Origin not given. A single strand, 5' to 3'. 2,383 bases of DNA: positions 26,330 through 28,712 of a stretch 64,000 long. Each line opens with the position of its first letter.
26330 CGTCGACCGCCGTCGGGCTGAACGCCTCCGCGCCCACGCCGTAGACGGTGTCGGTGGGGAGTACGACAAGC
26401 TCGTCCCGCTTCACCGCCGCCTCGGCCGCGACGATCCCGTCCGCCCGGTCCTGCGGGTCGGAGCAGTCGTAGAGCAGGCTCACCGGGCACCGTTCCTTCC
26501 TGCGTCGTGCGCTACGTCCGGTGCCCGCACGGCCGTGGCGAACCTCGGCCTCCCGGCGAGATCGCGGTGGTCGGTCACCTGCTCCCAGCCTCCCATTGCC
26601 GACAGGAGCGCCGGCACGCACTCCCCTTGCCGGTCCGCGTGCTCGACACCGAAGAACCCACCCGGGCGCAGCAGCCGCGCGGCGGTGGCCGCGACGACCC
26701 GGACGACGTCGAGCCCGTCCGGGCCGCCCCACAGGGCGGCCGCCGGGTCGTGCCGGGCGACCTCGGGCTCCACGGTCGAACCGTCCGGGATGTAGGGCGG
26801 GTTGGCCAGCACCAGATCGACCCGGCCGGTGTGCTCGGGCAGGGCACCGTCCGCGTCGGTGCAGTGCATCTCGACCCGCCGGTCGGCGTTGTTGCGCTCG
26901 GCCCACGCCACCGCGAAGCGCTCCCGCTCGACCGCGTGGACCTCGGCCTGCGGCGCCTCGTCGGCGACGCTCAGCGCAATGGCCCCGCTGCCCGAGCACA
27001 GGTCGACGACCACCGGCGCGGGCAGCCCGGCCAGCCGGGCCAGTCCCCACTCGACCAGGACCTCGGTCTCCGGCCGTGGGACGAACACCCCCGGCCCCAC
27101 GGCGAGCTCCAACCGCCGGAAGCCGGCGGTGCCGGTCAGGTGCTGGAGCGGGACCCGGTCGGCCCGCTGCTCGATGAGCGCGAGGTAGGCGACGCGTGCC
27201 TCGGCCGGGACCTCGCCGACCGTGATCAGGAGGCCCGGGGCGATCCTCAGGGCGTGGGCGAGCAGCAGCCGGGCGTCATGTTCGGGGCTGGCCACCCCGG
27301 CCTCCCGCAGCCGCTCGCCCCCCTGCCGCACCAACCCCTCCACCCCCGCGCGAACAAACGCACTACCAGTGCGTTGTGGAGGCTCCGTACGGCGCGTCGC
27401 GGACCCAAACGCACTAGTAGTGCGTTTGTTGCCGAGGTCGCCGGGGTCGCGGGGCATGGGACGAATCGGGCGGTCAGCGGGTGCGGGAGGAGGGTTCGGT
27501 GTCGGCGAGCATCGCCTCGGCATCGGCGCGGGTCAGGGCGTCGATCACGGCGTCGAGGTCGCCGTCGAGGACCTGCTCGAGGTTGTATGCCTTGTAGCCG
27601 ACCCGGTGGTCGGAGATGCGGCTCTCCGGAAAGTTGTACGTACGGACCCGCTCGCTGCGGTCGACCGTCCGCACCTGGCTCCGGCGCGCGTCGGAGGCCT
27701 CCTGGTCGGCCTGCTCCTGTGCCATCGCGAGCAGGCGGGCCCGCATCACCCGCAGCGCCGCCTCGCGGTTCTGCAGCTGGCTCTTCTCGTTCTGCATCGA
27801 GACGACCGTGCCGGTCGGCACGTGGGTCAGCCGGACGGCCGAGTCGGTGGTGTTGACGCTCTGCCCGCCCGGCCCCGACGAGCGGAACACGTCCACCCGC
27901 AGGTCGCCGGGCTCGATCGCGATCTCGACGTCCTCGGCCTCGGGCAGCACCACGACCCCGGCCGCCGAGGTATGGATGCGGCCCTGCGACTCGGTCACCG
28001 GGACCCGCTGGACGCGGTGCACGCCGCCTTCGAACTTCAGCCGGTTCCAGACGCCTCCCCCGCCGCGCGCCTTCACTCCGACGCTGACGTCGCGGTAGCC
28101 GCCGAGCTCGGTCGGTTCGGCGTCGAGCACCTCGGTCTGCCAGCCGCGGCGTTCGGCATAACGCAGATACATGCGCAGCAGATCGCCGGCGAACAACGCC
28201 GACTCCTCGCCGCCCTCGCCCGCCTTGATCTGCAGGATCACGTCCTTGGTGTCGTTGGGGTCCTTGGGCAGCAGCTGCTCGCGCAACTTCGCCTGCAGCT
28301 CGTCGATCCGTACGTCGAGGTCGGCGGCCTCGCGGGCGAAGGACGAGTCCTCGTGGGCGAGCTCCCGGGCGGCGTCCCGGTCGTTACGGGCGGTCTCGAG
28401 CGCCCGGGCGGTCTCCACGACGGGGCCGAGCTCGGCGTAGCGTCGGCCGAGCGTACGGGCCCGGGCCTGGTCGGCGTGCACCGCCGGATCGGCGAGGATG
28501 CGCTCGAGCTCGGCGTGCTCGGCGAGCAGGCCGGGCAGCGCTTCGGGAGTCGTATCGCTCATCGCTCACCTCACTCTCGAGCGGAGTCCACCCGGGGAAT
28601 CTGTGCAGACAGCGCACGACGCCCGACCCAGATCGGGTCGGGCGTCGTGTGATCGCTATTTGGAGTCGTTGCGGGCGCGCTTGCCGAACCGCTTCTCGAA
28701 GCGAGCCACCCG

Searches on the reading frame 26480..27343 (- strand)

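Call 46: search_protein_families(library=pfam, proteins=[window:26480-27343:-])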
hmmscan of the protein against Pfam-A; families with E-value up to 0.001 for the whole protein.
window:26480-27343:- (287 aa): 5 families
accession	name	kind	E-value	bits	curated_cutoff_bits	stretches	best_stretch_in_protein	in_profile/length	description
PF17827.6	PrmC_N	-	1.4e-16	61.2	23.4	1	4-71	2-71/71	PrmC N-terminal domain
PF05175.20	MTS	-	3.8e-13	49.9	23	1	111-187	34-111/170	Methyltransferase small domain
PF13649.12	Methyltransf_25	-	4.3e-08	34.2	27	1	112-181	1-71/97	Methyltransferase domain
PF13847.12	Methyltransf_31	-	8e-07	29.3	27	1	111-243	6-119/145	Methyltransferase domain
PF08241.18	Methyltransf_11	-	0.00011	23.2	21.2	0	114-181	2-67/95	Methyltransferase domain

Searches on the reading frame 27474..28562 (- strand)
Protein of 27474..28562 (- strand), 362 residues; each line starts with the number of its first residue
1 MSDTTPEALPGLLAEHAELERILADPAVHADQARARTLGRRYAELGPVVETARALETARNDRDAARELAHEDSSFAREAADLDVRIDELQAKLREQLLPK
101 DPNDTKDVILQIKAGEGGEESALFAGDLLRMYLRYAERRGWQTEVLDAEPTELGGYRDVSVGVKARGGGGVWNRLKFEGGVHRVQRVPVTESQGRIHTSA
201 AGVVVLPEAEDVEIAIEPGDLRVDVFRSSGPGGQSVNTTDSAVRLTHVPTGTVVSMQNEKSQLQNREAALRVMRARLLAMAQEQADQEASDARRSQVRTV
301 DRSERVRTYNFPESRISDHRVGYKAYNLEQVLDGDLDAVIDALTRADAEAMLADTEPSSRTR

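Call 46: search_protein_families(library=pfam, proteins=[window:27474-28562:-])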
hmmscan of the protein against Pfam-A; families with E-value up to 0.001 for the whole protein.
window:27474-28562:- (362 aa): 2 families
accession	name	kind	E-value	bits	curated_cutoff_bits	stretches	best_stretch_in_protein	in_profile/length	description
PF03462.23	PCRF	-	3.7e-64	216.5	24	1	14-203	3-194/194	PCRF domain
PF00472.26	RF-1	-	2.3e-39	134.3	35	1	211-320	2-116/116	RF-1 domain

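Call 60: find_homologous_proteins(query=window:27474-28562:-, max_evalue=1e-100)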
Query window:27474-28562:- (362 aa): 7992 proteins with E <= 1e-100 among 8000 candidates; the best 120 are listed.
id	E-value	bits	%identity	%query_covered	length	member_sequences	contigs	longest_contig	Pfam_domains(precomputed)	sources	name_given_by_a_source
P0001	2.0e-227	772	100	100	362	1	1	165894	PF03462.24,PF00472.27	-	-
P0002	8.1e-220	747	96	100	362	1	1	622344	PF03462.24,PF00472.27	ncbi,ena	-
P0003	1.9e-212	723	94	99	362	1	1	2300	PF03462.24,PF00472.27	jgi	jgi:peptide chain release factor 1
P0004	1.4e-210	717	92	99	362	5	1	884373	PF03462.24,PF00472.27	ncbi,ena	-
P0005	8.5e-201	684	64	97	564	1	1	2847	PF03462.24,PF00472.27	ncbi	-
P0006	4.7e-179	613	80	94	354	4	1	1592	PF03462.24,PF00472.27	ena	-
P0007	1.5e-178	611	81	94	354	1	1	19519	PF03462.24,PF00472.27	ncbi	-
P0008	4.7e-178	610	81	94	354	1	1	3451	PF03462.24,PF00472.27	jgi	-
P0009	1.9e-177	608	79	98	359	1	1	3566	PF03462.24,PF00472.27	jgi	jgi:peptide chain release factor 1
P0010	3.7e-177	607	80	94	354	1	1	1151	PF03462.24,PF00472.27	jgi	jgi:peptide chain release factor 1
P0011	4.8e-177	606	79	94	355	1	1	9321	PF03462.24,PF00472.27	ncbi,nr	ncbi:MAG TPA: peptide chain release factor 1 [Mycobacteriales bacterium]|nr:peptide chain release fa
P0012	5.1e-177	606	80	94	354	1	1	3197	PF03462.24,PF00472.27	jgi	jgi:peptide chain release factor 1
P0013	3.0e-176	604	80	97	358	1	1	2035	PF03462.24,PF00472.27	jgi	jgi:peptide chain release factor 1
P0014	1.3e-174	598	80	97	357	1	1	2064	PF03462.24,PF00472.27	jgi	jgi:peptide chain release factor 1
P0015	1.9e-174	598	79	97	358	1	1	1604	PF03462.24,PF00472.27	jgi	-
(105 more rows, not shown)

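Call 61: find_encoding_contigs(protein=P0002, flank=10000, max_places=2)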
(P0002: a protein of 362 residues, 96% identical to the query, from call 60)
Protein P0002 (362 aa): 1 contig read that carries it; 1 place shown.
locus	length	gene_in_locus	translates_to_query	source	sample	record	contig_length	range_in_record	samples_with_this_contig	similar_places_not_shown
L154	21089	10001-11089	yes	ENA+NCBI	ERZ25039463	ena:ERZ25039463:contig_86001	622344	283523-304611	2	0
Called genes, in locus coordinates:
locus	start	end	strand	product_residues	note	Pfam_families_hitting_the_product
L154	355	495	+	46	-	PF07920:DUF1684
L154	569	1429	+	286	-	-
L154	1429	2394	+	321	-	PF05746:DALR_1 (weak)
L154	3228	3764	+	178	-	PF00278:Orn_DAP_Arg_deC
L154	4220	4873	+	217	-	PF00742:Homoserine_dh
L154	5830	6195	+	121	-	PF00291:PALP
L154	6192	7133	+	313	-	PF00288:GHMP_kinases_N, PF08544:GHMP_kinases_C (weak)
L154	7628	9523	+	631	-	PF07498:Rho_N, PF07497:Rho_RNA_bind, PF00006:ATP-synt_ab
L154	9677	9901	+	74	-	PF01197:Ribosomal_L31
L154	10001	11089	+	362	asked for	PF03462:PCRF, PF00472:RF-1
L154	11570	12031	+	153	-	-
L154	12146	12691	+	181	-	PF01300:Sua5_yciO_yrdC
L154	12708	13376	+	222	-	-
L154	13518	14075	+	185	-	PF00464:SHMT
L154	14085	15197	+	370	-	PF00953:Glycos_transf_4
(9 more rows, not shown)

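Call 62: find_encoding_contigs(protein=P0004, flank=10000, max_places=2)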
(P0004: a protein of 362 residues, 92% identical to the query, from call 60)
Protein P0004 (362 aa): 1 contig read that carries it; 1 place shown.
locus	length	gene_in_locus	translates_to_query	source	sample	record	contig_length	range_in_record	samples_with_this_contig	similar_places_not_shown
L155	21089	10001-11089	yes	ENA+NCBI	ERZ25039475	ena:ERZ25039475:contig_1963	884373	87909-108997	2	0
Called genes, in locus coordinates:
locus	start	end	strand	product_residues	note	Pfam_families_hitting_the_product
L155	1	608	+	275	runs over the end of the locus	PF07920:DUF1684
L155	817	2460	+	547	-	PF03485:Arg_tRNA_synt_N, PF00750:tRNA-synt_1d (weak), PF09334:tRNA-synt_1g (faint), PF00750:tRNA-synt_1d, PF05746:DALR_1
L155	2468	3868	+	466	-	PF00278:Orn_DAP_Arg_deC, PF02784:Orn_Arg_deC_N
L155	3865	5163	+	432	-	PF03447:NAD_binding_3, PF00742:Homoserine_dh, PF01842:ACT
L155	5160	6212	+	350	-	PF00291:PALP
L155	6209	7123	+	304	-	PF00288:GHMP_kinases_N, PF08544:GHMP_kinases_C (weak)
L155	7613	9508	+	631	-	PF07498:Rho_N, PF07497:Rho_RNA_bind, PF00006:ATP-synt_ab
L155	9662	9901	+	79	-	PF01197:Ribosomal_L31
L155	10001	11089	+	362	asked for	PF03462:PCRF, PF00472:RF-1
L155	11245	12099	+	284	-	PF17827:PrmC_N, PF05175:MTS, PF13847:Methyltransf_31 (weak), PF13649:Methyltransf_25 (weak)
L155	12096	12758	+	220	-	PF01300:Sua5_yciO_yrdC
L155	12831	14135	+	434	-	PF00464:SHMT, PF01212:Beta_elim_lyase, PF00155:Aminotran_1_2 (weak)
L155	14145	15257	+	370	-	PF00953:Glycos_transf_4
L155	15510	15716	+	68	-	PF09527:ATPase_gene1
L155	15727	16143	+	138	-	PF03899:ATP-synt_I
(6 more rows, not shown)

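Call 68: find_encoding_contigs(protein=P0003, flank=10000, max_places=3)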
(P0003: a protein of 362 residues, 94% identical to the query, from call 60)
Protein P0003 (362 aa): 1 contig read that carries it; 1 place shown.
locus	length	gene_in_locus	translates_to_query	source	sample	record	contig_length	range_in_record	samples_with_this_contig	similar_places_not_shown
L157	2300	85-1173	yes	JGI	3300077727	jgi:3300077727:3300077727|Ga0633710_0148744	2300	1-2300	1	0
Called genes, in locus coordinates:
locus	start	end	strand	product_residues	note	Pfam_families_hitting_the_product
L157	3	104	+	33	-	?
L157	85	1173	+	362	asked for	PF03462:PCRF, PF00472:RF-1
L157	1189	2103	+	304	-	PF17827:PrmC_N, PF05175:MTS, PF13649:Methyltransf_25 (weak)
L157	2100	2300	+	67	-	?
